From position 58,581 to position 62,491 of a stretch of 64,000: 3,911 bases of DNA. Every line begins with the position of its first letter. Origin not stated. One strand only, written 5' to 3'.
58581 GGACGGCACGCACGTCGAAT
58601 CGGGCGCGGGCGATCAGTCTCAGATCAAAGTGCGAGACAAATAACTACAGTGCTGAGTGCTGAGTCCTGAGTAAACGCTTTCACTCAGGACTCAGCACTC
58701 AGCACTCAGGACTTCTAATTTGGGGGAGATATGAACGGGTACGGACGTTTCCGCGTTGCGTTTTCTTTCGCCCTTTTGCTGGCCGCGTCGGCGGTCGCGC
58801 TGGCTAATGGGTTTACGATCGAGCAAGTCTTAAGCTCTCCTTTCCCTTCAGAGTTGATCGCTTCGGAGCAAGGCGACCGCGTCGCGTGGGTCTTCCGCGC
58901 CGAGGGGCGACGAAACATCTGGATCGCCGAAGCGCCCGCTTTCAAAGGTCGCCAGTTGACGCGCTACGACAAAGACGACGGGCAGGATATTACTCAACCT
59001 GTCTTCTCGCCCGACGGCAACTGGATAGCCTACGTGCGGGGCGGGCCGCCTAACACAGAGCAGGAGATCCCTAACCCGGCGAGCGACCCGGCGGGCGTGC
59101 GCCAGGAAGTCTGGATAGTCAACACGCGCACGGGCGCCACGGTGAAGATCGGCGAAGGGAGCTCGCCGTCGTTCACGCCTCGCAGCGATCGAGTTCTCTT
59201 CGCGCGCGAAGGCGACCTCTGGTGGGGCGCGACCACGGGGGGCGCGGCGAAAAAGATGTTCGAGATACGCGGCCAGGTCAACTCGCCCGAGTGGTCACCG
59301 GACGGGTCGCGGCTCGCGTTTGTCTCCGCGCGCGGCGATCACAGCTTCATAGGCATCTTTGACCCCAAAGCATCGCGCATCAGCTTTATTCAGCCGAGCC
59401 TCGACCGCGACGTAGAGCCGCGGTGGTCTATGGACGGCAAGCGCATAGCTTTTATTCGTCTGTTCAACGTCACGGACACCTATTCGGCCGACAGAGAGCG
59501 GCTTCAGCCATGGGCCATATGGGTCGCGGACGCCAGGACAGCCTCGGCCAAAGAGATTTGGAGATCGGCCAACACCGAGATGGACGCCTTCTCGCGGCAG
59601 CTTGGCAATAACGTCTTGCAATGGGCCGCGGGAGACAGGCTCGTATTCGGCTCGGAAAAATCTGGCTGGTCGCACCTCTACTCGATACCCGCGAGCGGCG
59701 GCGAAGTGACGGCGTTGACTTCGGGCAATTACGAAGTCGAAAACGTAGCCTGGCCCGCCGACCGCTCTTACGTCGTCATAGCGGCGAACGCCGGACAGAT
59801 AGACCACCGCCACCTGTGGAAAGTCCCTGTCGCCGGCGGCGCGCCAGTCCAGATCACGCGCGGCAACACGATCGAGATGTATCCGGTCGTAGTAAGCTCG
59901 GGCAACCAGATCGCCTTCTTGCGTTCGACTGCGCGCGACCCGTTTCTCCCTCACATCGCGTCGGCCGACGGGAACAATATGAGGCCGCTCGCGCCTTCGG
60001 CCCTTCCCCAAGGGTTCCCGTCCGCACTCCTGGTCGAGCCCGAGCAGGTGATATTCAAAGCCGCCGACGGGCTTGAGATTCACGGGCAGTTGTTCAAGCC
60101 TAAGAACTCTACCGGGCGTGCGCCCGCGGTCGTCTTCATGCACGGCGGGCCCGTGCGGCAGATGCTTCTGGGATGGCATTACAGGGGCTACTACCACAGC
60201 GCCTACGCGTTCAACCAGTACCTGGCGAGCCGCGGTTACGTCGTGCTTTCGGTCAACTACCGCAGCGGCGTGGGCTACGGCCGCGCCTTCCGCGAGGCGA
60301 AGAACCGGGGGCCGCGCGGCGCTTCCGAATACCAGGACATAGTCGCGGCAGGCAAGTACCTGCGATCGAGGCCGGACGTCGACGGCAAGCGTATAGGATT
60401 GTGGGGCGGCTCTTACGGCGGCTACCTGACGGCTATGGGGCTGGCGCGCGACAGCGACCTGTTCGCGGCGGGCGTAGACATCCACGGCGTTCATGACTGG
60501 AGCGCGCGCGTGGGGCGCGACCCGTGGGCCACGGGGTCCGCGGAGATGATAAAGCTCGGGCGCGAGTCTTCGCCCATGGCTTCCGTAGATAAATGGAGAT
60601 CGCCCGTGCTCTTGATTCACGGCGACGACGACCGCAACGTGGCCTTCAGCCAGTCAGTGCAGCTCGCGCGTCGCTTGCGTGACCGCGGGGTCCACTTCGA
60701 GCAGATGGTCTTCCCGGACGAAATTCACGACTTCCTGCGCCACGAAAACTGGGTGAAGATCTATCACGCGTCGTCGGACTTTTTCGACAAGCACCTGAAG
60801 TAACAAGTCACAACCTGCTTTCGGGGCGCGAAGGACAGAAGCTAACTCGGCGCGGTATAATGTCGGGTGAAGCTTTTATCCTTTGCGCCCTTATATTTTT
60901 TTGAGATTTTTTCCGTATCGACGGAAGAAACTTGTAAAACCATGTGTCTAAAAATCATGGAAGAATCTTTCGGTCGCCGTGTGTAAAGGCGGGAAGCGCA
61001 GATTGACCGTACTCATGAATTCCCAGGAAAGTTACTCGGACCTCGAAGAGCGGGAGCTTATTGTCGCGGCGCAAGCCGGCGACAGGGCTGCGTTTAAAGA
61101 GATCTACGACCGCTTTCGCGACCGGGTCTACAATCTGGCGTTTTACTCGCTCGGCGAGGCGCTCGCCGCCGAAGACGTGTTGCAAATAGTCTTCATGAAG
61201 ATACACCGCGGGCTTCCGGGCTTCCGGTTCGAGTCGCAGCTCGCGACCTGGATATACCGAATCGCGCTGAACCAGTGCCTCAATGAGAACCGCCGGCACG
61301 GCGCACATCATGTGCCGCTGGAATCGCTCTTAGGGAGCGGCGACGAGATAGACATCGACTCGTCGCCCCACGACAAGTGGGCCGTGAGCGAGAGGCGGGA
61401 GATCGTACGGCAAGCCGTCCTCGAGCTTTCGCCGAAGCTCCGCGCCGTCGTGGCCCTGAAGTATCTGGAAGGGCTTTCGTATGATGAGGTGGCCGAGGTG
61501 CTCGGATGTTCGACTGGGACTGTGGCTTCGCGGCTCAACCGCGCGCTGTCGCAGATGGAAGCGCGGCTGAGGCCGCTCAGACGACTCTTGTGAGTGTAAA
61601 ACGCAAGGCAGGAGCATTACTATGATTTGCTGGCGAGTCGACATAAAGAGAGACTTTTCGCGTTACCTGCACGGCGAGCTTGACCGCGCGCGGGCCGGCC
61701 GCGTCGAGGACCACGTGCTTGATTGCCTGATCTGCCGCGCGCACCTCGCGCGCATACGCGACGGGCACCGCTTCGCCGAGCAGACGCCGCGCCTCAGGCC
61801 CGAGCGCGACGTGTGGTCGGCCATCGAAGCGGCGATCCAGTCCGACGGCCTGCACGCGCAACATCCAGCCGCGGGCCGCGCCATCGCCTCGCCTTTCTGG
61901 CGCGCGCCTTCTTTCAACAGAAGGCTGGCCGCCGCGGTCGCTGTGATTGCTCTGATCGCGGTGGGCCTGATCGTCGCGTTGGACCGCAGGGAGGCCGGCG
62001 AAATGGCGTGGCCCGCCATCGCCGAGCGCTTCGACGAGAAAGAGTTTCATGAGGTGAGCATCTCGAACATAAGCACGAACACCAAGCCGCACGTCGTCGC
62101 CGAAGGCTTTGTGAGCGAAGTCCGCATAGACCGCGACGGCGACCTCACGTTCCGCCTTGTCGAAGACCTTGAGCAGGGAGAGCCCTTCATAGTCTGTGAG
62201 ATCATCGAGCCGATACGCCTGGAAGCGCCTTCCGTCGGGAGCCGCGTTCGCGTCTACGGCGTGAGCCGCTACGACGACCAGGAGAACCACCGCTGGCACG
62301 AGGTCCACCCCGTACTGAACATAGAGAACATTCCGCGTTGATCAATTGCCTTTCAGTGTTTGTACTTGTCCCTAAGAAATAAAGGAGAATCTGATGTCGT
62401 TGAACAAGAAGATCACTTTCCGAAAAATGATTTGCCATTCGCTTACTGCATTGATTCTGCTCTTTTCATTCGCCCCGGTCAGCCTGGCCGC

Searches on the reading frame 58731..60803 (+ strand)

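Call 46: search_protein_families(library=pfam, proteins=[window:58731-60803:+], max_evalue=0.00001)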
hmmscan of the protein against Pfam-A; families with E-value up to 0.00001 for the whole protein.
window:58731-60803:+ (690 aa): 6 families
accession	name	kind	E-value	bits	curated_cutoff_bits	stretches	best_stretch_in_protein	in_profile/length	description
PF00326.27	Peptidase_S9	-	1.2e-43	149.5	22.6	1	496-690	8-211/213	Prolyl oligopeptidase family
PF00930.27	DPPIV_N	-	2.3e-23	83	22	1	267-398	216-346/354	Dipeptidyl peptidase IV (DPP IV) N-terminal region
PF07676.18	PD40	-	2.2e-15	56.6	20.9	0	86-106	10-30/38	WD40-like Beta Propeller Repeat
PF20434.5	BD-FAE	-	3.8e-14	53.1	26.8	1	454-570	3-106/215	BD-FAE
PF01738.24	DLH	-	2.5e-13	50.6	21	1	481-674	24-194/217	Dienelactone hydrolase family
PF02129.25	Peptidase_S15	-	6.3e-09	36.3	23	0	446-592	1-134/262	X-Pro dipeptidyl-peptidase (S15 family)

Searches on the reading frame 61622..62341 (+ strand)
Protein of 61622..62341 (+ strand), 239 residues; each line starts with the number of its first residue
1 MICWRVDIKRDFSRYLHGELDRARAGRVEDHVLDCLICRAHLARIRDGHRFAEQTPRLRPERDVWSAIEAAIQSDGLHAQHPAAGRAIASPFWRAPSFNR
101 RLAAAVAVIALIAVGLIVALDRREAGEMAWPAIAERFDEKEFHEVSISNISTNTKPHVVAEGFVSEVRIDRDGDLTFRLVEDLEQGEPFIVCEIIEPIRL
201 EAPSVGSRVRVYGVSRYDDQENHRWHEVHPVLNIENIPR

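Call 71: find_encoding_contigs(protein=window:61622-62341:+, flank=10000, max_places=2)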
Protein window:61622-62341:+ (239 aa): 2 contigs read that carry it; 2 places shown.
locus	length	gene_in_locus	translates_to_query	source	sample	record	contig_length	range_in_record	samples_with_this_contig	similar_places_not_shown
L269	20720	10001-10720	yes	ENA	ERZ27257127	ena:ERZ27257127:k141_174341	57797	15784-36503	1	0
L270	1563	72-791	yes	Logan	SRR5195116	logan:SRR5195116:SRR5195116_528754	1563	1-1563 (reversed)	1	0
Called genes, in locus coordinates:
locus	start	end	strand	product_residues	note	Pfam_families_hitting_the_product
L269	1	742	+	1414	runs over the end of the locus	PF15902:Sortilin-Vps10 (faint), PF02494:HYR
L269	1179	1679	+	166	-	-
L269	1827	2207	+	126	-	-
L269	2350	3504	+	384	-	PF00108:Thiolase_N, PF02803:Thiolase_C, PF22691:Thiolase_C_1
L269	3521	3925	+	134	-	PF14534:DUF4440 (weak), PF12680:SnoaL_2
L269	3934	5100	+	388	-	PF02771:Acyl-CoA_dh_N, PF02770:Acyl-CoA_dh_M, PF00441:Acyl-CoA_dh_1, PF08028:Acyl-CoA_dh_2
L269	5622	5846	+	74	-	-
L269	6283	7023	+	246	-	-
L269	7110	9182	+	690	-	PF26550:Tricorn_2nd (faint), PF07676:PD40 (faint), PF26549:Tricorn_N, PF00930:DPPIV_N, PF05448:AXE1 (faint), PF01738:DLH, PF20434:BD-FAE (weak), PF00326:Peptidase_S9, +1 more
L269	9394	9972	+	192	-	PF04542:Sigma70_r2, PF07638:Sigma70_ECF (weak), PF08281:Sigma70_r4_2, PF04545:Sigma70_r4, PF13384:HTH_23 (weak)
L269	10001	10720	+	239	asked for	-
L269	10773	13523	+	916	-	PF13620:CarboxypepD_reg, PF13715:CarbopepD_reg_2 (weak), PF17210:SdrD_B (weak), PF07715:Plug, PF00593:TonB_dep_Rec_b-barrel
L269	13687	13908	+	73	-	-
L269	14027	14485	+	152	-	-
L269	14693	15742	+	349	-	PF00561:Abhydrolase_1 (weak)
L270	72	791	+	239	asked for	-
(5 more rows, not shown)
